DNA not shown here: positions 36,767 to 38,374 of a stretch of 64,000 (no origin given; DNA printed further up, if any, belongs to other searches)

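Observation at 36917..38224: DNA methyltransferase fused to a plant-like DCD (PUA-like) reader domain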

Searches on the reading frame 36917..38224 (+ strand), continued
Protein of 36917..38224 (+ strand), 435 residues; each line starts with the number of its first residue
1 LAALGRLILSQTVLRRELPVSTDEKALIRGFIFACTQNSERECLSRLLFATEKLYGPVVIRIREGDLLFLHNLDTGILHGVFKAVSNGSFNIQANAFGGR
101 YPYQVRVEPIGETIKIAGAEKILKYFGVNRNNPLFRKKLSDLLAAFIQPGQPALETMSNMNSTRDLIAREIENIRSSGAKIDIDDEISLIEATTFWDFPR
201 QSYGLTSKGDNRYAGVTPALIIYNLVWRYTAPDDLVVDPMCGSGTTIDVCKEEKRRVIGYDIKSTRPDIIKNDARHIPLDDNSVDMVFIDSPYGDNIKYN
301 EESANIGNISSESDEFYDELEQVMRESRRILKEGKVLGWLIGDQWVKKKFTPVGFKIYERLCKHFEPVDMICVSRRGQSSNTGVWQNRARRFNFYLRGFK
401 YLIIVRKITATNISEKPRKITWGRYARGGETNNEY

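Call 15: search_protein_families(library=padloc, proteins=[window:36917-38224:+], max_evalue=0.01)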
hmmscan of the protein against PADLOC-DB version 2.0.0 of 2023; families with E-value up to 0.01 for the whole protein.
window:36917-38224:+ (435 aa): 50 families (the best 25 are shown)
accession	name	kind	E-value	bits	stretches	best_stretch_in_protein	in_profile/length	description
PDLC03376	MTase_II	-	1.4e-22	78.7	2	269-407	111-249/249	Type II methyltransferase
PDLC03353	MTase_II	-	4.3e-21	73.6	2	193-272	173-248/260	Type II methyltransferase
PDLC03351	MTase_II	-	1.2e-18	65.4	2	283-407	220-347/348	Type II methyltransferase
PDLC03387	MTase_II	-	6.8e-15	53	2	218-263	219-264/289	Type II methyltransferase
PDLC03371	MTase_II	-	2.3e-13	48.3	1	193-271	173-249/260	Type II methyltransferase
PDLC03299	MTase_II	-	1.9e-12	45.3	2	195-264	180-247/296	Type II methyltransferase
PDLC03350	MTase_II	-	3.4e-12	44.4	2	217-267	238-288/312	Type II methyltransferase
PDLC03239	MTase_II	-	3.5e-12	43.7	2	173-277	29-137/442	Type II methyltransferase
PDLC04134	mad2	-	1.7e-10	38.3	1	162-376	225-428/492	mads_2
PDLC03216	MTase_II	-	3.6e-10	37.4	2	209-262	190-243/364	Type II methyltransferase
PDLC03320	MTase_II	-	1.4e-09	35.5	1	218-272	218-272/289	Type II methyltransferase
PDLC03339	MTase_II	-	3.4e-09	33.9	1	213-265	210-262/399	Type II methyltransferase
PDLC03319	MTase_II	-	7.7e-09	32.9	1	260-304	266-312/503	Type II methyltransferase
PDLC02541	PglX|PglXI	-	9.5e-09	31.9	2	271-302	481-512/919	PglXI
PDLC03738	oMTase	-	1.4e-08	31.8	1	216-265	207-256/376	orphan methyltransferase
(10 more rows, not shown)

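Call 18: find_related_loci(query=A1, collection=genome_contigs, flank=8000)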
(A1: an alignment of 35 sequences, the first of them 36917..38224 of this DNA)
Query A1 (435 aa) in genome_contigs; peptide patterns used: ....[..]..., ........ (x = any residue, [..] = any of these).
251 stretches matched a pattern; 247 encode a relative of the query (tblastn E <= 1e-3); the best 80 are kept; 80 distinct loci.
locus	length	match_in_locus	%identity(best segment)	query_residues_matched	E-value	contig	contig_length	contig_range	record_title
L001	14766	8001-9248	69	21-435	0e+0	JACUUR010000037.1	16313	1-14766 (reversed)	MAG: Dehalococcoidia bacterium isolate Kmv36 NODE_1772_length_16313_cov_11.769959, whole genome shotgun sequence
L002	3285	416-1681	68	7-427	0e+0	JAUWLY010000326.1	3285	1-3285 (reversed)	MAG: Candidatus Stahlbacteria bacterium isolate CSMAG_2384 CSMAG_2384_k141_170138_length_3285_cov_3.9281, whole genome s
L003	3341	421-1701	67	4-427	0e+0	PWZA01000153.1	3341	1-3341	MAG: Dehalococcoidia bacterium isolate T3Sed10_156R1 T3-Sed10-C88141, whole genome shotgun sequence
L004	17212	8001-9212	67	27-428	0e+0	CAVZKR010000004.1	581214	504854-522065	MAG: uncultured Chloroflexia bacterium isolate MFD04408.bin.2.47 genome assembly, contig: contig_28748, whole genome sho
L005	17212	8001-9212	66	24-427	0e+0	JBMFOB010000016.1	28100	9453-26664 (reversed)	MAG: Candidatus Bathyarchaeia archaeon isolate KM4338-26 NODE_16_length_28100_cov_11.965029, whole genome shotgun sequen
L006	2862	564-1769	66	28-427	0e+0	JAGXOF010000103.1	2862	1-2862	Dehalococcoidia bacterium LH_S1 NODE_103_length_2862_cov_67.090488, whole genome shotgun sequence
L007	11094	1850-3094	65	12-428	0e+0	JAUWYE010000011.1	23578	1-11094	MAG: Dehalococcoidia bacterium isolate CSMAG_2702 CSMAG_2702_k141_420286_length_23578_cov_26.2960, whole genome shotgun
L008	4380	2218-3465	64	14-428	0e+0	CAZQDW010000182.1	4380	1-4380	MAG TPA_asm: uncultured Candidatus Bathyarchaeia archaeon isolate SRP231805_co3_288 genome assembly, contig: NODE_25371_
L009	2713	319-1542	66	21-427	0e+0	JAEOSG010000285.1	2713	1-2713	MAG: Candidatus Baldrarchaeota archaeon isolate Yap30.bin4.67 contig_20726, whole genome shotgun sequence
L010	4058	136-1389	64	12-430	0e+0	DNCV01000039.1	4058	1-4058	MAG TPA_asm: Dehalococcoidia bacterium isolate UBA10535 contig_169781, whole genome shotgun sequence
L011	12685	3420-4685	65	8-428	5e-180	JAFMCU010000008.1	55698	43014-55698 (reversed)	MAG: Thermoprotei archaeon isolate CPBay_Spr30G08_23 NODE_181_length_55698_cov_7.647107, whole genome shotgun sequence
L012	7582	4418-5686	64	5-427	3e-180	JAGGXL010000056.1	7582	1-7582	MAG: Thermodesulfobacterium sp. isolate AUK151 PB_MBMC_105_c_000000000067, whole genome shotgun sequence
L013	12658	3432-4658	66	28-433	1e-179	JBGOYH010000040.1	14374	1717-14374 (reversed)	MAG: Candidatus Bathyarchaeia archaeon isolate OBJ_0618_130150_48 k141_3847640_length_14374_cov_62.8147, whole genome sh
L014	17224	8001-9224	65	23-428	2e-179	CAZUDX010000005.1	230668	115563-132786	MAG TPA_asm: uncultured Candidatus Bathyarchaeia archaeon isolate SRP323688_co1_173 genome assembly, contig: NODE_88_len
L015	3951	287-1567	62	8-434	0e+0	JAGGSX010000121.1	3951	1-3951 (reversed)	MAG: Thermoplasmata archaeon isolate AUK033 PB_MANV_033_c_000000001850, whole genome shotgun sequence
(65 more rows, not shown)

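Call 27: predict_structure(alignment_id=A1)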
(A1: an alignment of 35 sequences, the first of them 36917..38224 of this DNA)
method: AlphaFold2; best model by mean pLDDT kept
length: 435 residues; sequences in the alignment: 35
mean_pLDDT: 67.1   pTM: 0.50
mean pLDDT of the five models: 67.1, 65.6, 64.1, 63.6, 59.8
residues with pLDDT >= 90: 82; 70-90: 150; 50-70: 81; < 50: 122
segments of 3 or more residues with pLDDT < 50: 1-24, 54-59, 153-156, 182-216, 294-299, 344-349, 374-398, 420-435
pLDDT, mean of each block of 10 residues (from residue 1): 33 27 61 87 91 46 85 91 85 79 85 89 80 80 84 52 88 81 35 27 31 43 70 90 81 87 84 92 92 49 66 77 93 87 51 71 75 44 28 33 72 58 41 32
secondary structure, 60 per line:
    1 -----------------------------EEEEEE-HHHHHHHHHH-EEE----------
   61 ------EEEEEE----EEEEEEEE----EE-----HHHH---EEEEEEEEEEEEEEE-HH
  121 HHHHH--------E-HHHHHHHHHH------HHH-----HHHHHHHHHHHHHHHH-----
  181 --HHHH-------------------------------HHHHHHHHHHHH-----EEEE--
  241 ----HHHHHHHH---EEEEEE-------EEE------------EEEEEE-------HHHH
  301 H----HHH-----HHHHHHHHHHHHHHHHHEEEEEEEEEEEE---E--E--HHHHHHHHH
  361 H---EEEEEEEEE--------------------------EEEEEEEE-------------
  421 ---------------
elements in order: E30-35 H37-46 E48-50 E67-72 E77-84 H96-99 E103-117 H119-125 H136-145 H160-175 H183-186 H218-229 E235-238 H245-252 E256-261 E269-271 E284-289 H297-301 H314-330 E331-342 H352-361 E365-373 E400-407

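Call 34: search_protein_families(library=phrogs, proteins=[window:36917-38224:+], max_evalue=0.001)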
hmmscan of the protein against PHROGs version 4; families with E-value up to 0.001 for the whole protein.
window:36917-38224:+ (435 aa): 7 families
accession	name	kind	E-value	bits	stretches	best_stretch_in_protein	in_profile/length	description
phrog_67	-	other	2.5e-20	74.1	2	196-266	269-335/743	DNA methyltransferase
phrog_3008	-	other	6.5e-12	46.2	1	213-272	150-209/244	DNA methyltransferase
phrog_498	-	other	3.9e-10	39.9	1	272-336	211-273/633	DNA methyltransferase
phrog_24333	-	other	9.8e-09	35.9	1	228-400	50-225/238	DNA methyltransferase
phrog_8769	-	other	0.0001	23.1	1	225-261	4-40/71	methyltransferase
phrog_12517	-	unknown function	0.00013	22.3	0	264-350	157-243/316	-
phrog_6025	-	other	0.00017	22.3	1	269-349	14-91/192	DNA methyltransferase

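Call 40: search_dna_similar(query=window:36917-38224:+, collection=plasmids, mode=protein, max_rows=12)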
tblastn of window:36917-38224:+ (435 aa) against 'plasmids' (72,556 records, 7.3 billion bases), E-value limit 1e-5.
Records with a match: 7; places in all: 7; records where one place covers at least 80% of the query: 0.
Best place of each record, by identity: <60% 7.
By first word of the organism name: Deinococcus 2; Delftia 2; Fusobacterium 1; Helicobacter 1; Streptomyces 1.
By predicted mobility (MOB-suite, as given by PLSDB): non-mobilizable 4; conjugative 2; mobilizable 1.
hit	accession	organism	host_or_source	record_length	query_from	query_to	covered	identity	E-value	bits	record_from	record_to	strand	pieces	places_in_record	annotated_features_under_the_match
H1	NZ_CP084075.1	Fusobacterium vincentii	-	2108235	190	415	52%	26.5%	2e-18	96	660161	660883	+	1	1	none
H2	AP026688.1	Helicobacter ailurogastricus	Felis catus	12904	134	301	35%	28.9%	7e-7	79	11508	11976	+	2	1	methyltransferase (x2)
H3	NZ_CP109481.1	Streptomyces sp. NBC_01450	-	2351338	194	365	40%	24.6%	2e-9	68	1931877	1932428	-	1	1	none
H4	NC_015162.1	Deinococcus proteolyticus MRP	feces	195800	222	343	28%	30.2%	5e-7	60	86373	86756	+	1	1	hypothetical protein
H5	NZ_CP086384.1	Deinococcus radiophilus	Harpadon nehereus,cell culture,2 Mrad ...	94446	222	343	28%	30.2%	6e-7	60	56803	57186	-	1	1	hypothetical protein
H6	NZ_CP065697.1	Delftia acidovorans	-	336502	222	344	28%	28.6%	7e-6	56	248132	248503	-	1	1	hypothetical protein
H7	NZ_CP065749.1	Delftia lacustris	-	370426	222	344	28%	28.6%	7e-6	56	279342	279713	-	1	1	hypothetical protein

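Call 41: search_dna_similar(query=window:36917-38224:+, collection=phages, mode=protein, max_rows=12)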
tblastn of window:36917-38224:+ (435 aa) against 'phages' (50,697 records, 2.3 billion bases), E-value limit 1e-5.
Records with a match: 5; places in all: 5; records where one place covers at least 80% of the query: 0.
Best place of each record, by identity: <60% 5.
By first word of the organism name: Streptomyces 4; Caudoviricetes 1.
By host as written in the record: Streptomyces lividans JI 1326 4; - 1.
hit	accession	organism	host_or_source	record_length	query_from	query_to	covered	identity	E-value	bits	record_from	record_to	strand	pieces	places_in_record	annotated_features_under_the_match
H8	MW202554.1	Caudoviricetes sp.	Manatee Spring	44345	189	347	37%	31.5%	1e-11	73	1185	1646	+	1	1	chromosome partitioning protein parB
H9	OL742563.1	Streptomyces phage Snorlax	Streptomyces lividans JI 1326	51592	155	293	32%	27.9%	4e-6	55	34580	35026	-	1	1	48: DNA methylase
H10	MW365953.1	Streptomyces phage Dwayne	Streptomyces lividans JI 1326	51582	155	293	32%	27.9%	4e-6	55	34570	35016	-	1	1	48: DNA methylase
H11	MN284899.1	Streptomyces phage Whatever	Streptomyces lividans JI 1326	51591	155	293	32%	27.9%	4e-6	55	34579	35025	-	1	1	48: DNA methylase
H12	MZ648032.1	Streptomyces phage Chucky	Streptomyces lividans JI 1326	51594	155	293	32%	27.9%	4e-6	55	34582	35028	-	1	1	48: DNA methylase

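Call 46: find_encoding_contigs(protein=P0001, flank=6000, max_places=3)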
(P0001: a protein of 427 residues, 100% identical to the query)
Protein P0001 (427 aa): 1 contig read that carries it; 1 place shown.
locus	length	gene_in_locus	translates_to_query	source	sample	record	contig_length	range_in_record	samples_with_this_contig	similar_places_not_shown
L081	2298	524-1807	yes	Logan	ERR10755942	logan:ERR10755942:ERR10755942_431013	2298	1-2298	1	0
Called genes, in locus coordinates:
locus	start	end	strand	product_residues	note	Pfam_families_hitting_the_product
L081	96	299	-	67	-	-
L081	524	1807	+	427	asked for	PF10539:Dev_Cell_Death, PF01555:N6_N4_Mtase, PF05148:Methyltransf_8 (faint), PF01170:UPF0020 (faint), PF08241:Methyltransf_11 (faint), PF01555:N6_N4_Mtase (weak)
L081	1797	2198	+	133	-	PF18643:RE_BsaWI (weak)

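Call 58: fold_search(model_id=the predicted structure, library=pdb)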
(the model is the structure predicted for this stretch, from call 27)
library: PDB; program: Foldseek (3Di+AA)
matches with E <= 10: 1670; with E <= 0.001: 470
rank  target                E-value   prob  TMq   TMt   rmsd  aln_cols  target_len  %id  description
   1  6zxv_B                9.3e-09  1.00  0.31  0.41  11.0       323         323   15  Structure of Archaeoglobus fulgidus Trm11 m2G10 tRNA methyltransferase enzyme bound to sinefungin (released 2020-09-23)
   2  6zxw_G                2.0e-08  1.00  0.29  0.39  10.4       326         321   15  Structure of Archaeoglobus fulgidus Trm11-Trm112 m2G10 tRNA methyltransferase complex bound to sinefungin (released 2020-09-23)
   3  6zxv_A                6.1e-08  1.00  0.29  0.38   4.0       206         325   17  Structure of Archaeoglobus fulgidus Trm11 m2G10 tRNA methyltransferase enzyme bound to sinefungin (released 2020-09-23)
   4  4qtt_D                9.2e-08  1.00  0.27  0.64   6.7       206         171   13  Structure of S. cerevisiae Bud23-Trm112 complex involved in formation of m7G1575 on 18S rRNA (apo-form) (released 2014-12-24)
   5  6zxy                  1.3e-07  1.00  0.29  0.39  10.3       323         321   14  Structure of Archaeoglobus fulgidus Trm11 m2G10 tRNA methyltransferase enzyme (released 2020-09-23)
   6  4pne_B                1.9e-07  1.00  0.31  0.48   7.1       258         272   16  Crystal Structure of the [4+2]-Cyclase SpnF (released 2015-02-18)
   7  4pne_A                3.2e-07  1.00  0.31  0.48   7.4       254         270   17  Crystal Structure of the [4+2]-Cyclase SpnF (released 2015-02-18)
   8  2zfu_B                3.6e-07  1.00  0.28  0.55   5.9       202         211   16  Structure of the methyltransferase-like domain of nucleomethylin (released 2008-12-02)
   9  4qtu_B                4.0e-07  1.00  0.30  0.63   6.3       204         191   14  Structure of S. cerevisiae Bud23-Trm112 complex involved in formation of m7G1575 on 18S rRNA (SAM bound form) (released 2014-12-24)
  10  3l8d                  4.0e-07  1.00  0.28  0.57   8.8       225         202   18  Crystal structure of methyltransferase from Bacillus Thuringiensis (released 2010-01-12)
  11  2zfu_A                4.8e-07  1.00  0.27  0.53   5.0       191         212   17  Structure of the methyltransferase-like domain of nucleomethylin (released 2008-12-02)
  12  4qtu_D                6.4e-07  1.00  0.28  0.64   6.7       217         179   14  Structure of S. cerevisiae Bud23-Trm112 complex involved in formation of m7G1575 on 18S rRNA (SAM bound form) (released 2014-12-24)
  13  6g4w_q                8.6e-07  1.00  0.29  0.61   5.9       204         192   13  Cryo-EM structure of a late human pre-40S ribosomal subunit - State A (released 2018-06-06)
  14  5gm1_A                1.1e-06  1.00  0.27  0.39   7.2       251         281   15  Crystal structure of methyltransferase TleD complexed with SAH (released 2016-09-28)
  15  3dh0_A                1.2e-06  1.00  0.26  0.54   5.7       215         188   13  Crystal structure of a SAM dependent methyltransferase from Aquifex aeolicus (released 2008-07-15)
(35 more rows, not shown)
